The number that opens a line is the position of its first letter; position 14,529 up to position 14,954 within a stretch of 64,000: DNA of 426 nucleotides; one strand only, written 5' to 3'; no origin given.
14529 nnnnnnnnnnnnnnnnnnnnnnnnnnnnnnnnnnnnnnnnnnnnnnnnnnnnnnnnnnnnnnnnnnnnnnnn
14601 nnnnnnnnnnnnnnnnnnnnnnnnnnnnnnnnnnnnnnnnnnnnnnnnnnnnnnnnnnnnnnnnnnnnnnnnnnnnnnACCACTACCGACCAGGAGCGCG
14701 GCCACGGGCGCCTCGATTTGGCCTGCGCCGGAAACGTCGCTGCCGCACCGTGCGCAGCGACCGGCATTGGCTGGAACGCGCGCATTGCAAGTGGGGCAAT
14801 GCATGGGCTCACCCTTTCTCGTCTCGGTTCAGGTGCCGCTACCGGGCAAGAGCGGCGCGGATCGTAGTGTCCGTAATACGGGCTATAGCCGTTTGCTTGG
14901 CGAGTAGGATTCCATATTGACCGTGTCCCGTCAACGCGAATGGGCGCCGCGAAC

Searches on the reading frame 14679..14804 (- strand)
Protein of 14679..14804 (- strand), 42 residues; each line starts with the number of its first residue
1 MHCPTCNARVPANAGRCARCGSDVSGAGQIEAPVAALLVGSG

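Call 11: search_protein_families(library=pfam, max_evalue=0.1, proteins=[window:14679-14804:-])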
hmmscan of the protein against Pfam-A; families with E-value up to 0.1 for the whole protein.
seq(42 aa): 13 families
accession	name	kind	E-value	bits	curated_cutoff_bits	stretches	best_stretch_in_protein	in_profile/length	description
PF13240.11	Zn_Ribbon_1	-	4.5e-05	23.5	25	1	2-23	1-22/23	zinc-ribbon domain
PF12773.13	DZR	-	0.00057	20.4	27.3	1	3-23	1-21/45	Double zinc ribbon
PF18912.6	DZR_2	-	0.0013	19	27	1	3-25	24-47/56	Double zinc ribbon domain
PF10571.15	UPF0547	-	0.0028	18.2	29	1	2-21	2-21/26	Uncharacterised protein family UPF0547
PF18439.7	zf_UBZ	-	0.0082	16.2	25.6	0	3-13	5-15/32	Ubiquitin-Binding Zinc Finger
PF18073.7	Zn_ribbon_LapB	-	0.016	15.3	25.7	1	3-22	3-22/28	Rubredoxin metal binding domain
PF22747.2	Zn_ribbon_DUF2089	-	0.033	14.7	27.6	1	3-26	1-24/32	DUF2089 zinc ribbon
PF25207.1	DUF7837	-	0.059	13.8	27.8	0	13-25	4-16/47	Domain of unknown function (DUF7837)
PF24273.1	TRASH_HVO_1752_C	-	0.084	13.5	27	0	16-30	3-17/47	HVO_1752, C-terminal TRASH domain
PF22289.1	DmmA-like_C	-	0.086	13.3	27.4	1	1-23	5-27/44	Dimethylamine monooxygenase subunit DmmA-like, C-terminal domain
PF23455.1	DUF7129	-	0.088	13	30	0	3-24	14-37/45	Domain of unknown function (DUF7129)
PF00641.23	Zn_ribbon_RanBP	-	0.098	12.4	27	0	2-22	6-26/30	Zn-finger in Ran binding protein and others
PF17032.10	Zn_ribbon_15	-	0.099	13.9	28.9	0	2-21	54-73/73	zinc-ribbon family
